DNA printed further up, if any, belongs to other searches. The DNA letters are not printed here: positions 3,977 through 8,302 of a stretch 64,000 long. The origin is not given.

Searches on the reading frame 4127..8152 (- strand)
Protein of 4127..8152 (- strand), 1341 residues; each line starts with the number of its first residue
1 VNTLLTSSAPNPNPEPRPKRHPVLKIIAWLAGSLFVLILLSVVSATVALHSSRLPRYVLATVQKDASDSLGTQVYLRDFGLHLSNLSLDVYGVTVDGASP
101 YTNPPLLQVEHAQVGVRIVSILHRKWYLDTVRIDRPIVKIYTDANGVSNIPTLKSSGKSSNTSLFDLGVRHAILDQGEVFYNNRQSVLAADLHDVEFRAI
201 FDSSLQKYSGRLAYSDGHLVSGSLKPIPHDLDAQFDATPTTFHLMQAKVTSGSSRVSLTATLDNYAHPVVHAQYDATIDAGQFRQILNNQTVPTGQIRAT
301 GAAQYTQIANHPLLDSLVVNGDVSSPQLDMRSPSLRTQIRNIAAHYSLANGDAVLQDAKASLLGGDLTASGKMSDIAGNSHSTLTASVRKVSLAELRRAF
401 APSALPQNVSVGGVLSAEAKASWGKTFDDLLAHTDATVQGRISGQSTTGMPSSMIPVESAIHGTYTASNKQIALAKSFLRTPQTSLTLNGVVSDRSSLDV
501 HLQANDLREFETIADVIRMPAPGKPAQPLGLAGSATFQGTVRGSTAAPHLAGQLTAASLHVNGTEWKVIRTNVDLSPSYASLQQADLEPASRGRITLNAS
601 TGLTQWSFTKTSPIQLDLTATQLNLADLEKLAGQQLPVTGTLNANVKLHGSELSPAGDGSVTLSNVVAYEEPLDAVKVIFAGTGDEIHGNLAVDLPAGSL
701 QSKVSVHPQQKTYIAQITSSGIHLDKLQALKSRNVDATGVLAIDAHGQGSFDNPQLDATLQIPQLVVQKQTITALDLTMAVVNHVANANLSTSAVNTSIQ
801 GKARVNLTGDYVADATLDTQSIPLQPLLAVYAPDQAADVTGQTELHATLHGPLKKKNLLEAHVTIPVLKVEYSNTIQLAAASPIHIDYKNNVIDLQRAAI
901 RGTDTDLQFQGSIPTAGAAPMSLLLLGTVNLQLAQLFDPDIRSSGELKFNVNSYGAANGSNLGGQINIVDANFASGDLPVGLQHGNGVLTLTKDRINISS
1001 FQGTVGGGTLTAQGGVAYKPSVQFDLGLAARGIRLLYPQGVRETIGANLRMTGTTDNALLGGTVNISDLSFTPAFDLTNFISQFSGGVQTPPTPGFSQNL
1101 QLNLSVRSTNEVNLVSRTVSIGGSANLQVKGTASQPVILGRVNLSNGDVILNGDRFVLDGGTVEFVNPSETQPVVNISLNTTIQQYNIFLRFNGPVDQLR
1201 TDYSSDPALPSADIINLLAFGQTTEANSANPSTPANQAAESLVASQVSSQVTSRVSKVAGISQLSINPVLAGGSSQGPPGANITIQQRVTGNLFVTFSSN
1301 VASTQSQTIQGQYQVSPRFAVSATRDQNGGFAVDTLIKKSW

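Call 11: search_protein_families(library=pfam, proteins=[window:4127-8152:-])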
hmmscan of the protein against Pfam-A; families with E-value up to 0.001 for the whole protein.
window:4127-8152:- (1341 aa): 2 families
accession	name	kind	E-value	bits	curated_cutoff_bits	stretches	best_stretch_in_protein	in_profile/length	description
PF04357.19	TamB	-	8e-40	137.7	22.4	1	1002-1328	4-368/381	TamB, inner membrane protein subunit of TAM complex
PF05359.17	DUF748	-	3.5e-15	55.6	50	1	36-276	18-270/1037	Domain of Unknown Function (DUF748)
